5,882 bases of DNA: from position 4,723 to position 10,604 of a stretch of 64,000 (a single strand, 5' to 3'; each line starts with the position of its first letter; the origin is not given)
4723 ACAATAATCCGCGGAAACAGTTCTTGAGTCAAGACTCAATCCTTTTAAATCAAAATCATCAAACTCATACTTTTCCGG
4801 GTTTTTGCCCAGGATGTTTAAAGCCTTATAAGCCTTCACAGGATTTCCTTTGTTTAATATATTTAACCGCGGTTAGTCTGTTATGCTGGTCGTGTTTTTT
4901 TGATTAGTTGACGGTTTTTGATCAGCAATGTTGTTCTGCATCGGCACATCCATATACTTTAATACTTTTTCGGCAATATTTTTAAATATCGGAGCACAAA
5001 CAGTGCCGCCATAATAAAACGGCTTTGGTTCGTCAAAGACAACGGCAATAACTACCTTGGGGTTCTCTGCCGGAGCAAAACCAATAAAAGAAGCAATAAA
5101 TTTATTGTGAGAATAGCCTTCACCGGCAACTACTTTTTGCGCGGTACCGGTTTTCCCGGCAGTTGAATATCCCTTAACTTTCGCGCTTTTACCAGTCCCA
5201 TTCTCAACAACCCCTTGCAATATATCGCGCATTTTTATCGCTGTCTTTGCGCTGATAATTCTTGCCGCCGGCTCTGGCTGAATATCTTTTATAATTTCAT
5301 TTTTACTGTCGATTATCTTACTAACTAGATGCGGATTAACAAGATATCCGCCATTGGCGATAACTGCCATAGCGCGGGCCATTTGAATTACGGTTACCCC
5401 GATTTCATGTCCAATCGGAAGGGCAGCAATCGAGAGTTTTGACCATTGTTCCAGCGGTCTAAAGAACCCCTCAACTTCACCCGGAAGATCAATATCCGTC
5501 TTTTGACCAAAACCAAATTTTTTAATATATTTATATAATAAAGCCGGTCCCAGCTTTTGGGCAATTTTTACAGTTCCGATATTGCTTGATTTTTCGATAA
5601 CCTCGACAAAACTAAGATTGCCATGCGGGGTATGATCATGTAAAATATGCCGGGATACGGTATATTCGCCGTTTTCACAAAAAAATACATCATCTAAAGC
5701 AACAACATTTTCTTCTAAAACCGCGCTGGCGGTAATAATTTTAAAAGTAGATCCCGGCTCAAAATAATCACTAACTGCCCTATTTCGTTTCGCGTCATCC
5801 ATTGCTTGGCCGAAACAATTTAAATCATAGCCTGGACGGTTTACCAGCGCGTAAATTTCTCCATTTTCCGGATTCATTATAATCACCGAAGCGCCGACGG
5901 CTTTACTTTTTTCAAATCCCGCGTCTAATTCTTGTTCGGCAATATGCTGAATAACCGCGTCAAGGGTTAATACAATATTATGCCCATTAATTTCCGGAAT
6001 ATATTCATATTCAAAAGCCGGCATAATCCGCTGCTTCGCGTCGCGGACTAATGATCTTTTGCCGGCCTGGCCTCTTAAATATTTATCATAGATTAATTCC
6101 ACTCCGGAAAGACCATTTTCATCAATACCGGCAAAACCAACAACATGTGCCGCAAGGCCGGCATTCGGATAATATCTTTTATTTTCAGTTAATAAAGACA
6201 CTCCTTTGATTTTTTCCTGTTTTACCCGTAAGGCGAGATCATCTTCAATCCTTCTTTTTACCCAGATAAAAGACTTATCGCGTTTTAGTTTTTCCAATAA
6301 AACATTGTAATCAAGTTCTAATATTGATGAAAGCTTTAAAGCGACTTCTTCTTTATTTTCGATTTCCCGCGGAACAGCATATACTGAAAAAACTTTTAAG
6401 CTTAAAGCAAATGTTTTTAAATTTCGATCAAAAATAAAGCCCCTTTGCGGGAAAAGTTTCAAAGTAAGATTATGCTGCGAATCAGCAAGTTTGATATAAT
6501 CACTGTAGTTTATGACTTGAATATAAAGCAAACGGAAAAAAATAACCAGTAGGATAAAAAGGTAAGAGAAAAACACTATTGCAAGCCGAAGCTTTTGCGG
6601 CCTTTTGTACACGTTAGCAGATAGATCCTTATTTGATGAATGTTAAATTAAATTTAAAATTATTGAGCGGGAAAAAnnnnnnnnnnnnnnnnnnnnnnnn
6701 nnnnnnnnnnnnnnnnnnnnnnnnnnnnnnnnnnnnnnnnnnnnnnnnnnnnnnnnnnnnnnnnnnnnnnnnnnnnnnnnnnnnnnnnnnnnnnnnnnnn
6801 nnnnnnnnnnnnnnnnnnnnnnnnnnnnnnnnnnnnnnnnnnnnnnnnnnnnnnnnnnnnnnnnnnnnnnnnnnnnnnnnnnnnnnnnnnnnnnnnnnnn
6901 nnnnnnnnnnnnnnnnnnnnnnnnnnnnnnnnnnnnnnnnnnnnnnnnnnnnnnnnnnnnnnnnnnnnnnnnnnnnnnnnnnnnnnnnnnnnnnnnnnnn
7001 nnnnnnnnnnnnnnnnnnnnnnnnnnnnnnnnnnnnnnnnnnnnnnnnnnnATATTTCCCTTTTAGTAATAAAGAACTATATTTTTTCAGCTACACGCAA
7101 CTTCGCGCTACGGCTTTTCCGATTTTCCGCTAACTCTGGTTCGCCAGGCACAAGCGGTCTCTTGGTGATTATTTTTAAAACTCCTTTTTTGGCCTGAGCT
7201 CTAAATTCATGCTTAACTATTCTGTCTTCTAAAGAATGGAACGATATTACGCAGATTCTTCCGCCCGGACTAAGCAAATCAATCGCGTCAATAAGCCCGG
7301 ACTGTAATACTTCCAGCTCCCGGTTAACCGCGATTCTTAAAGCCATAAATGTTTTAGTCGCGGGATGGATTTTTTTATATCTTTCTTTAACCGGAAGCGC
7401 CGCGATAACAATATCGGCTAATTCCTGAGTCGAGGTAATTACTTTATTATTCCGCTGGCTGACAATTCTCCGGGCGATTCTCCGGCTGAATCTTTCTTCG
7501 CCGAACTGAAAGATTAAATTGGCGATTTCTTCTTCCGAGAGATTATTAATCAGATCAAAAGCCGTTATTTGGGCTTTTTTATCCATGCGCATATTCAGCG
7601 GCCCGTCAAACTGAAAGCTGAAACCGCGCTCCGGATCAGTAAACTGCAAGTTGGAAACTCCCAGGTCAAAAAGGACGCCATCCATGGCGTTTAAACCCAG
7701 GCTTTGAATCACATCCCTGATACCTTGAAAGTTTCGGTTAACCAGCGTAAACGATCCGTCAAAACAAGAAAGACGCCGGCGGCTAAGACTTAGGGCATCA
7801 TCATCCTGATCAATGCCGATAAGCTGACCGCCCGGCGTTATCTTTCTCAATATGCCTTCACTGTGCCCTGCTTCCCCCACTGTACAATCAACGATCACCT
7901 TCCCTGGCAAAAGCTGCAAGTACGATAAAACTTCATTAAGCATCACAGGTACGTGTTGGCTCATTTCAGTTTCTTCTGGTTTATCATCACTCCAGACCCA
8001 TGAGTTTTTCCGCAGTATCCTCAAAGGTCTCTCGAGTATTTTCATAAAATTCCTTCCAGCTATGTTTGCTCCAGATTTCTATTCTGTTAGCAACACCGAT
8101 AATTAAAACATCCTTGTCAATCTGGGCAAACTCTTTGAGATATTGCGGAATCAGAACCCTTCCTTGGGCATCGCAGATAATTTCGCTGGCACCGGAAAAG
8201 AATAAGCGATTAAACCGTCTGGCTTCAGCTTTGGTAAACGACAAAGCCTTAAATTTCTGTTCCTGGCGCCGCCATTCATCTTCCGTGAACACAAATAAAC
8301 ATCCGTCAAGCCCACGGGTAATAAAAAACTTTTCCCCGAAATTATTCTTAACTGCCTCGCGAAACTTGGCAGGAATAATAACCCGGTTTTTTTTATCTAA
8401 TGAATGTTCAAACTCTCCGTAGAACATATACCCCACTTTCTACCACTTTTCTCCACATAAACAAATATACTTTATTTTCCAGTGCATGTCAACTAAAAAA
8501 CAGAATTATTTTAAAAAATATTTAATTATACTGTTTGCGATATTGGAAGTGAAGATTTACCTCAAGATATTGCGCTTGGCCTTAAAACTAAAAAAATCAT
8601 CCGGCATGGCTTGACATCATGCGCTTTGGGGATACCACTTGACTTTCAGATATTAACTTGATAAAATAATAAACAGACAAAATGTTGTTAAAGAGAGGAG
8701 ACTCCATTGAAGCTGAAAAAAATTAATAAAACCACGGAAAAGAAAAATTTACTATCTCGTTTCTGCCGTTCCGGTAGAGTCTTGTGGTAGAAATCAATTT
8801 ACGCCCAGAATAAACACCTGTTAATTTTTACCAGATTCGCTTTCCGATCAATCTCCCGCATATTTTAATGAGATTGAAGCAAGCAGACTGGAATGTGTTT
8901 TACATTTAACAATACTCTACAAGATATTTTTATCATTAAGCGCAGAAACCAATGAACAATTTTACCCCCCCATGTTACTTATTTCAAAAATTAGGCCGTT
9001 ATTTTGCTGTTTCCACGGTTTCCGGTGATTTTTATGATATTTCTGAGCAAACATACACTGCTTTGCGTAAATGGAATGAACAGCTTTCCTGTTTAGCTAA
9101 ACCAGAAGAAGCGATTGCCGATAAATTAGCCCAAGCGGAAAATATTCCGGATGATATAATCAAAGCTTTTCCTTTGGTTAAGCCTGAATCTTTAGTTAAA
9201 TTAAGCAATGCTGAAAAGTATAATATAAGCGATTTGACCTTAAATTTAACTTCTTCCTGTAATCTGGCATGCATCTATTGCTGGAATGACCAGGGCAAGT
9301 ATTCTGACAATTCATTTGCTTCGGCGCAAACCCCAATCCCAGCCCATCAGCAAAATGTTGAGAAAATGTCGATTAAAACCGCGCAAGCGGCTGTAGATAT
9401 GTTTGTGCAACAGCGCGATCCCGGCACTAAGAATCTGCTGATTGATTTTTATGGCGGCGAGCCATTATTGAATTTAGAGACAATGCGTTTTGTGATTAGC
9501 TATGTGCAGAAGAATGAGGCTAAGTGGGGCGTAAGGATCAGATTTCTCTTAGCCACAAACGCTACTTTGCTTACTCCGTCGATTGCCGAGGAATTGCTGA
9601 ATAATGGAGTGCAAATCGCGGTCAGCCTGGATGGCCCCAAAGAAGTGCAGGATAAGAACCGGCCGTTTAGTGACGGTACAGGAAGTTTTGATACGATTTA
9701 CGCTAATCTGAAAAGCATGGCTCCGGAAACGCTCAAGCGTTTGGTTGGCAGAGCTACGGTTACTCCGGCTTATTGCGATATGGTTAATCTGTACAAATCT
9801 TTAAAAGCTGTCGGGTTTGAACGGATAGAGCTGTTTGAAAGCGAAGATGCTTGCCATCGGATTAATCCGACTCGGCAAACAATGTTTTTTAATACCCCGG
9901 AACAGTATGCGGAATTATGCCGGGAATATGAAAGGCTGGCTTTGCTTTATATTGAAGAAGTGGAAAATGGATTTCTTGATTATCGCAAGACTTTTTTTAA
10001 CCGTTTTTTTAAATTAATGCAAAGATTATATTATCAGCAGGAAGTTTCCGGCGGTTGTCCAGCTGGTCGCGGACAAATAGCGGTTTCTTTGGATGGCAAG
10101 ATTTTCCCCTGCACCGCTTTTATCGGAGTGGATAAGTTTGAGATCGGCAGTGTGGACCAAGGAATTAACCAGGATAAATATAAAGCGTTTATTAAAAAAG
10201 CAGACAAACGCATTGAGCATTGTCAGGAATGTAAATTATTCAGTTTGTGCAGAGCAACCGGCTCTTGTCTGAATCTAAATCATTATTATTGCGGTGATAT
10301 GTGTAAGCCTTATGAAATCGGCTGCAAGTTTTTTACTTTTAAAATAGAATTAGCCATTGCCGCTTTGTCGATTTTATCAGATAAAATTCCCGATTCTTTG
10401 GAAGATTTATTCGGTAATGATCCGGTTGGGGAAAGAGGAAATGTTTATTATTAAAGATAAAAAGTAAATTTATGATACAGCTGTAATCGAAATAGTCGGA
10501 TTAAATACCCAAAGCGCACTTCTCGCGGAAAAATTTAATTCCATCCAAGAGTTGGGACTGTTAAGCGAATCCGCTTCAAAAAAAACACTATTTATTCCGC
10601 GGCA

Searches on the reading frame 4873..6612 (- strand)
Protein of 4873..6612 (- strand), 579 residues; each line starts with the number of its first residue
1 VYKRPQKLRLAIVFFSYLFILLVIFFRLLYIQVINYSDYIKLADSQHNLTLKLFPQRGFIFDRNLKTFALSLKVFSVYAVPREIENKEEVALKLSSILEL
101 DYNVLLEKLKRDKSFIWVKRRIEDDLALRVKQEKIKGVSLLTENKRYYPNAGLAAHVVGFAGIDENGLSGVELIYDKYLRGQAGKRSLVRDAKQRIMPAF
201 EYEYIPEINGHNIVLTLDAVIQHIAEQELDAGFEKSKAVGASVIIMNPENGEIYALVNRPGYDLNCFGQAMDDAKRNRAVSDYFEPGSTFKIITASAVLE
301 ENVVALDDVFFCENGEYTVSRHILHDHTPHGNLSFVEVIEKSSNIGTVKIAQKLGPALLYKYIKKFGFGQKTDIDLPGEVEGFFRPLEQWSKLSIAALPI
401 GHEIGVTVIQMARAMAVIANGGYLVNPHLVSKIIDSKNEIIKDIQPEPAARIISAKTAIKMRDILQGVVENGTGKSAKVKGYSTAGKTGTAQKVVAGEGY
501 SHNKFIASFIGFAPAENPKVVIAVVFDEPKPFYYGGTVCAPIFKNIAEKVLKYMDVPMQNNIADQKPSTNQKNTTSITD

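Call 9: search_protein_families(library=pfam, proteins=[window:4873-6612:-], max_evalue=0.01)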
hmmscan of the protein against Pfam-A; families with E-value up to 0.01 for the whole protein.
window:4873-6612:- (579 aa): 3 families
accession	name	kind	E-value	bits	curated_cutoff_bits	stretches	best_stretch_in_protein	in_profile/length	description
PF00905.27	Transpeptidase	-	1.8e-83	280.6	22.1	1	242-547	2-298/299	Penicillin binding protein transpeptidase domain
PF03717.20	PBP_dimer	-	1.2e-20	75.1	24.4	1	55-196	4-175/180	Penicillin-binding Protein dimerisation domain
PF21922.1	PBP_dimer_2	-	0.00057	20.5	27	1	145-187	24-65/83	Penicillin binding protein A dimerisation domain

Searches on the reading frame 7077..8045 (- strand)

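Call 49: search_protein_families(library=pfam, proteins=[window:7077-8045:-], max_evalue=0.01)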
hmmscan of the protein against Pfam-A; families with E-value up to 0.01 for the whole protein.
window:7077-8045:- (322 aa): 3 families
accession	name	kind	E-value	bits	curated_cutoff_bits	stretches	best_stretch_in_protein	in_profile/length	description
PF01795.25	Methyltransf_5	-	3.1e-107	359.1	27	1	29-322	2-309/309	MraW methylase family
PF13847.12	Methyltransf_31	-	0.0044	17.2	27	0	48-94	4-50/145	Methyltransferase domain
PF08704.16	GCD14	-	0.0095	16.1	26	0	39-82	32-75/247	tRNA methyltransferase complex GCD14 subunit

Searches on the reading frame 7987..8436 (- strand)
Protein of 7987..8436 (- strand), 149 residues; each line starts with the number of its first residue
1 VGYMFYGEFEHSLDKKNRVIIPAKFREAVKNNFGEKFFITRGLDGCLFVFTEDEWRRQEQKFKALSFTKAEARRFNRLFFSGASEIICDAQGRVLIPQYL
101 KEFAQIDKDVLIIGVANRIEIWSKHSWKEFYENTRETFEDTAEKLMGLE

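Call 49: search_protein_families(library=pfam, proteins=[window:7987-8436:-], max_evalue=0.01)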
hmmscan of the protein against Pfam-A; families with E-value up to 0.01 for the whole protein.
window:7987-8436:- (149 aa): 1 family
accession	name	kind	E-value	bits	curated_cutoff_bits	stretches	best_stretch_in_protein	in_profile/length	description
PF02381.23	MraZ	-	1.6e-40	137.4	23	2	4-77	1-71/72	MraZ protein, putative antitoxin-like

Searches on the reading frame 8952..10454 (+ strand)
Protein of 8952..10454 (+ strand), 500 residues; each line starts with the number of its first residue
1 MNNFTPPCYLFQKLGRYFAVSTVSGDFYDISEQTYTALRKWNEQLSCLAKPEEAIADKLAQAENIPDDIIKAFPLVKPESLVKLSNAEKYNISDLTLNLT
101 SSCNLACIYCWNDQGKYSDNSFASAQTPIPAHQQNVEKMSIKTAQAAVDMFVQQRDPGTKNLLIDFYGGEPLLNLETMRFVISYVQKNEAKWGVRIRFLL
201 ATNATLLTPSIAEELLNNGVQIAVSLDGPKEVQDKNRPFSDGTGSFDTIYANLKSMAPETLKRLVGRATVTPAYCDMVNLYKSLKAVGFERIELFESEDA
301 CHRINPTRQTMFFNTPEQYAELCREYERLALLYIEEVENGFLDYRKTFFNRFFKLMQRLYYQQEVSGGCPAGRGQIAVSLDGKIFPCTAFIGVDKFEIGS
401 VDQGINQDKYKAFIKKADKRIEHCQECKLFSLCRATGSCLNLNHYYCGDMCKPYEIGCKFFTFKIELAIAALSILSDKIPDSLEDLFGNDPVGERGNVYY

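Call 9: search_protein_families(library=pfam, proteins=[window:8952-10454:+], max_evalue=0.01)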
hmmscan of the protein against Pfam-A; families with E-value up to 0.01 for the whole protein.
window:8952-10454:+ (500 aa): 3 families
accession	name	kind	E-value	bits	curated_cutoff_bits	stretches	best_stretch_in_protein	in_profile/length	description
PF04055.27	Radical_SAM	-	3.6e-13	50.5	29.5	1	98-262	2-142/166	Radical SAM superfamily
PF13186.11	SPASM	-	8e-06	26.5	21.5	1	369-428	1-67/67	Iron-sulfur cluster-binding domain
PF13353.11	Fer4_12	-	0.00011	22.9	22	1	100-231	12-118/137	4Fe-4S single cluster domain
